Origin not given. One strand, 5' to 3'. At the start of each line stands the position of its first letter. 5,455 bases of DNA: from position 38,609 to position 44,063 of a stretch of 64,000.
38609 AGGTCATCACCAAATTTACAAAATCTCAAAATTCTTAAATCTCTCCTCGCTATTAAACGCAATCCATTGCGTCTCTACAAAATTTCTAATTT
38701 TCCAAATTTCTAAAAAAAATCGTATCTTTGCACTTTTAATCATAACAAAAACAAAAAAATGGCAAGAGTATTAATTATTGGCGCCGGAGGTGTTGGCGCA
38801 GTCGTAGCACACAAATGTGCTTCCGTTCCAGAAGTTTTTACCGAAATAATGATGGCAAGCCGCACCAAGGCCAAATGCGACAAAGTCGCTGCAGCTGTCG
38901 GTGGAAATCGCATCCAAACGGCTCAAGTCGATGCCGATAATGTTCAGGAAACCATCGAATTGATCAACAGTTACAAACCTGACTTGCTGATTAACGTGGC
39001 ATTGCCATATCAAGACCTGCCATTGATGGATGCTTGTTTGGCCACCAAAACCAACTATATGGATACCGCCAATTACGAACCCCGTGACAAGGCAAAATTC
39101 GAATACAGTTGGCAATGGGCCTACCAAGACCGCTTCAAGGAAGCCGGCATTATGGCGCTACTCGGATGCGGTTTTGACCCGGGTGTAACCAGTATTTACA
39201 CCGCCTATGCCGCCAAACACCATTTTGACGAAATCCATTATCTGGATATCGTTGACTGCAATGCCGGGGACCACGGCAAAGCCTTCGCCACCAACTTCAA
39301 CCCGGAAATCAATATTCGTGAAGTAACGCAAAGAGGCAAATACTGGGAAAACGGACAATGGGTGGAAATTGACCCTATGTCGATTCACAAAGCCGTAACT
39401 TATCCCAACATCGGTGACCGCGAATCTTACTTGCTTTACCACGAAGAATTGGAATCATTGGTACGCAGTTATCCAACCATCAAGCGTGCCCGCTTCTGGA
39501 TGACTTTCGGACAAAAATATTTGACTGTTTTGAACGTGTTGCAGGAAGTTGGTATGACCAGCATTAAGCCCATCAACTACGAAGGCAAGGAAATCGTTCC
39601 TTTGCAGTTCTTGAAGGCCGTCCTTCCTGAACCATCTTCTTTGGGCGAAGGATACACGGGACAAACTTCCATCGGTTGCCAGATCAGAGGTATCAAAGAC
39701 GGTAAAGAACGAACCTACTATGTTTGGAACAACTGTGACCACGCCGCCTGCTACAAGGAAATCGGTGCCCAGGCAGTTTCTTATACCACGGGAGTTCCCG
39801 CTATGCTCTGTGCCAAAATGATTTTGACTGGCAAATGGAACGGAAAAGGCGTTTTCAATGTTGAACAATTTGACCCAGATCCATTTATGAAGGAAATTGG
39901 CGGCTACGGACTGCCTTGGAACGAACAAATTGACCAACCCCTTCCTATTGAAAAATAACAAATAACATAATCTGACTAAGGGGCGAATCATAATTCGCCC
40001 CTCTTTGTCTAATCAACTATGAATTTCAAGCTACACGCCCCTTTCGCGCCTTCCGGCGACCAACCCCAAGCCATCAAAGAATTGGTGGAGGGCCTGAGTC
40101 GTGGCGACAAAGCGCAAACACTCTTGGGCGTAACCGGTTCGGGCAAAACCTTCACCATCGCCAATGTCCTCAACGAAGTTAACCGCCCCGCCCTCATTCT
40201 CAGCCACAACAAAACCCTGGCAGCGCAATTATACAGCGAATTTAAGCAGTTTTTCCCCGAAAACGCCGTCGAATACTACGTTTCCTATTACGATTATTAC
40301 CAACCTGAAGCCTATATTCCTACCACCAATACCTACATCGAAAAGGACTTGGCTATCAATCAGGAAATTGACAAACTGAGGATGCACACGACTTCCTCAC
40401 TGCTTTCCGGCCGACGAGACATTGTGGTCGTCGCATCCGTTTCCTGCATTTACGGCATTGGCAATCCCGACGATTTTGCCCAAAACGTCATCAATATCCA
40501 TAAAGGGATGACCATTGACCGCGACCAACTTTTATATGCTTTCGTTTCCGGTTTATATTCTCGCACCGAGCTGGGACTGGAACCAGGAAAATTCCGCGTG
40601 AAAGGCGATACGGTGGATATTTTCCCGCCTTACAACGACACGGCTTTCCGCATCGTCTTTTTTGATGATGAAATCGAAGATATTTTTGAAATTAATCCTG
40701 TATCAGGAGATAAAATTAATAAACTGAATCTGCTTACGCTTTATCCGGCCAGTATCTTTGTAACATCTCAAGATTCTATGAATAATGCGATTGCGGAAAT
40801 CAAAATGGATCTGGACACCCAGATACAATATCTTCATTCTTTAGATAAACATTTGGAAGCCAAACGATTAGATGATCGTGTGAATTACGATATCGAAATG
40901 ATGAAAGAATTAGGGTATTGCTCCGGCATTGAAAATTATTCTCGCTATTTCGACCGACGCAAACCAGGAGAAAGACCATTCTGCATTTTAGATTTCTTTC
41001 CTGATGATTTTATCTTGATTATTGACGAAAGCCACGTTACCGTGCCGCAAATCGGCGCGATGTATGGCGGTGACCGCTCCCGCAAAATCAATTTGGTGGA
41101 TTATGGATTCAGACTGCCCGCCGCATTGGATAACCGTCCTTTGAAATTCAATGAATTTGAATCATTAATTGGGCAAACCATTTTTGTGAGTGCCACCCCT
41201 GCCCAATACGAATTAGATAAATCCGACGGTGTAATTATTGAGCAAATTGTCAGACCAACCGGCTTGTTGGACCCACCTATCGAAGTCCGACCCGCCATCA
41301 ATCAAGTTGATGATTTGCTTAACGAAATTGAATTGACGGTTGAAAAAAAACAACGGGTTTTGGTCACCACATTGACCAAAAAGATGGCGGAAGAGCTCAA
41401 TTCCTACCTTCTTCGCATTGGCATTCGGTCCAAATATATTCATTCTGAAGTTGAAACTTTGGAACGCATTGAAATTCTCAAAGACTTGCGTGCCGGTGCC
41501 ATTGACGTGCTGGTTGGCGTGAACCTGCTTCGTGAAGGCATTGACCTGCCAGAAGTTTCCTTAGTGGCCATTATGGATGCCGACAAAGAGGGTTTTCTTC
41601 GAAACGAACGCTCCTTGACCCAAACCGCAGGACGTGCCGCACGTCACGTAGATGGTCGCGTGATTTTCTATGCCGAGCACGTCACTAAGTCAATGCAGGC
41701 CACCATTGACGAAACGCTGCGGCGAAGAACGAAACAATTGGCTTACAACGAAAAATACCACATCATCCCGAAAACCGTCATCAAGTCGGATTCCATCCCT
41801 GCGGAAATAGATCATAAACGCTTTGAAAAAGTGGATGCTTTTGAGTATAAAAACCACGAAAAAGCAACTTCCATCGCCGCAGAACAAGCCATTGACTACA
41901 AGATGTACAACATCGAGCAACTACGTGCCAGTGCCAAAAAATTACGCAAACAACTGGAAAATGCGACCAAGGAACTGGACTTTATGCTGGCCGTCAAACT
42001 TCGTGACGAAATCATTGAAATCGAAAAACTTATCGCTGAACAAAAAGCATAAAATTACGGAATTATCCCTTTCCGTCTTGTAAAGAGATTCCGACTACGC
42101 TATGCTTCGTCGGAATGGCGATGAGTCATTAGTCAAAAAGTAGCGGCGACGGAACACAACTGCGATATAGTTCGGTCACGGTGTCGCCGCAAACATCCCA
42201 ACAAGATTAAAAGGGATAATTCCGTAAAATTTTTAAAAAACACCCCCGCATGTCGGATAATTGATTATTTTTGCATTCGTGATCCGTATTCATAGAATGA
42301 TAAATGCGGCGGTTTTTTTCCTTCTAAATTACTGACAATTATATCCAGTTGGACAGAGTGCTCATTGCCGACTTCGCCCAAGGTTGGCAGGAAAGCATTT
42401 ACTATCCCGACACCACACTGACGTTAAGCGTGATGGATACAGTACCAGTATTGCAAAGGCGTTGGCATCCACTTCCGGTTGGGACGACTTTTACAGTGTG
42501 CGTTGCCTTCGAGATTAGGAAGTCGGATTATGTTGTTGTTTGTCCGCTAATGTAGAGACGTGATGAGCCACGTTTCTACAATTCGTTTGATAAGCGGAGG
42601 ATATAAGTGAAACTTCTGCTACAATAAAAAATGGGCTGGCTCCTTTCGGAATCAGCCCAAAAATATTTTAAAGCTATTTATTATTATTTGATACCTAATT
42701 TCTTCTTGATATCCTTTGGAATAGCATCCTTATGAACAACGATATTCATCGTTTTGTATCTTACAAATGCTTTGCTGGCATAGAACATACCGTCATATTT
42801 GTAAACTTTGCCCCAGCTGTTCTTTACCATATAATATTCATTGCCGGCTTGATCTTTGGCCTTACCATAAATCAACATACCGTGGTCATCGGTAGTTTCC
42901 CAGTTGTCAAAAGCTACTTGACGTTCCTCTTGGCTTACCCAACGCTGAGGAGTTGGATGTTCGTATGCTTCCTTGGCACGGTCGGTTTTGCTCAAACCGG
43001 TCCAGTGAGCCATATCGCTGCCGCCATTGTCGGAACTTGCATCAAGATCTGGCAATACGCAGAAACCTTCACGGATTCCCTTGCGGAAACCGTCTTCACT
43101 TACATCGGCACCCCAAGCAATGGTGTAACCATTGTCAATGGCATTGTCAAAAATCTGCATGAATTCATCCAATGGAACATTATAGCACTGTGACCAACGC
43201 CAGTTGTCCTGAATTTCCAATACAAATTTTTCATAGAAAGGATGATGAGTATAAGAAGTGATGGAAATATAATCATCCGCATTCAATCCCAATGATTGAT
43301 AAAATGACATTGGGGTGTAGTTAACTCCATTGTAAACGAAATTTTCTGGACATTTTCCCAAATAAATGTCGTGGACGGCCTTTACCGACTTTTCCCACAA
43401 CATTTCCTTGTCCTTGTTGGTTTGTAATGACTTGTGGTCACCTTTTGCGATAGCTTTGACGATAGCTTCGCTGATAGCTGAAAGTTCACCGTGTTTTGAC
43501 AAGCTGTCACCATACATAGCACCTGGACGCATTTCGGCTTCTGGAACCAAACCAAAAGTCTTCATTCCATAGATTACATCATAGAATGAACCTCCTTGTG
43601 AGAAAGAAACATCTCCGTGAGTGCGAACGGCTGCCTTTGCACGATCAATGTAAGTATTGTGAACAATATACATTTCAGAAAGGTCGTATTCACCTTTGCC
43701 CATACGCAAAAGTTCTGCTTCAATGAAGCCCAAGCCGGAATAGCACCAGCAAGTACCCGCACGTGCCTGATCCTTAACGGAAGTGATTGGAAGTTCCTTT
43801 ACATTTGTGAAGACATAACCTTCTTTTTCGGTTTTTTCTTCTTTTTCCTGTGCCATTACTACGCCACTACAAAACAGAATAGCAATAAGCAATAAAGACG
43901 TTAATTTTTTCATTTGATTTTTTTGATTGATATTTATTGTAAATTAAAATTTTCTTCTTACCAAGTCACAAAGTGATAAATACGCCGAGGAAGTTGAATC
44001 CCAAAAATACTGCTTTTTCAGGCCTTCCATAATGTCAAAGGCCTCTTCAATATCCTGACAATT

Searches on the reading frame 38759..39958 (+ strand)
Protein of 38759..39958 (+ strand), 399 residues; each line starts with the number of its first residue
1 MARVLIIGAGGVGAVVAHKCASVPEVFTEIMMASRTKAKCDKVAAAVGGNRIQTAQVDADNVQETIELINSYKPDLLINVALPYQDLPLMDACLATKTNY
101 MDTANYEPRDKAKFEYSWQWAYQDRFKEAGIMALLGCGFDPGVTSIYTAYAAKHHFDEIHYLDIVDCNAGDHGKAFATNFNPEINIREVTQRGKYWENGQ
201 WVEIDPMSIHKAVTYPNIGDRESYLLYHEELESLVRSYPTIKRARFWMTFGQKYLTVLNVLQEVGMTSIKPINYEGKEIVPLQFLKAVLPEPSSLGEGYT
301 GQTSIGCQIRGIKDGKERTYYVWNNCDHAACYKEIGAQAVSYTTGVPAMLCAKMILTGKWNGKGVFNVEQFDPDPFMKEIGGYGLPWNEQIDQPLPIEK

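Call 14: search_protein_families(library=pfam, proteins=[window:38759-39958:+], max_evalue=0.001)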
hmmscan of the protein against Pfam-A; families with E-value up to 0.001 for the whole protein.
window:38759-39958:+ (399 aa): 3 families
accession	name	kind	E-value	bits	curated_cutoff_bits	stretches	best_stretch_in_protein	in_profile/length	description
PF16653.10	Sacchrp_dh_C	-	4.8e-46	158.5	31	1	138-384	1-264/265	Saccharopine dehydrogenase C-terminal domain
PF03435.24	Sacchrp_dh_NADP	-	3.1e-35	121.8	25.1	1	4-134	1-129/129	Saccharopine dehydrogenase NADP binding domain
PF01488.26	Shikimate_DH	-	0.00053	20.5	24.3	1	2-58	13-67/138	Shikimate / quinate 5-dehydrogenase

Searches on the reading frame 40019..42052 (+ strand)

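Call 14: search_protein_families(library=pfam, proteins=[window:40019-42052:+], max_evalue=0.001)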
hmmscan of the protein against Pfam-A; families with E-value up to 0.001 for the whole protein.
window:40019-42052:+ (677 aa): 6 families
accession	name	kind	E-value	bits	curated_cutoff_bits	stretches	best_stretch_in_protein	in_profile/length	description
PF17757.6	UvrB_inter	-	9.7e-28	96.6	22.9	1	158-247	1-91/91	UvrB interaction domain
PF00271.37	Helicase_C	-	1.2e-20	74.2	23.5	1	432-543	5-109/110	Helicase conserved C-terminal domain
PF12344.14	UvrB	-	8.1e-18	64.4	27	1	550-590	1-41/43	Ultra-violet resistance protein B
PF04851.21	ResIII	-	2.2e-11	44.4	22.5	1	14-85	7-83/164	Type III restriction enzyme, res subunit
PF00270.35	DEAD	-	1.9e-06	28.1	26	1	14-84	3-74/167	DEAD/DEAH box helicase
PF02151.25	UVR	-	1.4e-05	25.1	21.5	1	639-670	4-35/36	UvrB/uvrC motif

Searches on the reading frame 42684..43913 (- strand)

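Call 13: search_protein_families(library=pfam, proteins=[window:42684-43913:-], max_evalue=0.001)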
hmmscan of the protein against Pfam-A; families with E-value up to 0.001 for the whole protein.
window:42684-43913:- (409 aa): 2 families
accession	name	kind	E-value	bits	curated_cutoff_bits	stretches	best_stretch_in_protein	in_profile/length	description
PF03051.21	Peptidase_C1_2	-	1.5e-18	67.3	22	2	338-406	355-424/438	Peptidase C1-like family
PF00112.29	Peptidase_C1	-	4.8e-10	40.3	20.7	0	341-381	165-204/220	Papain family cysteine protease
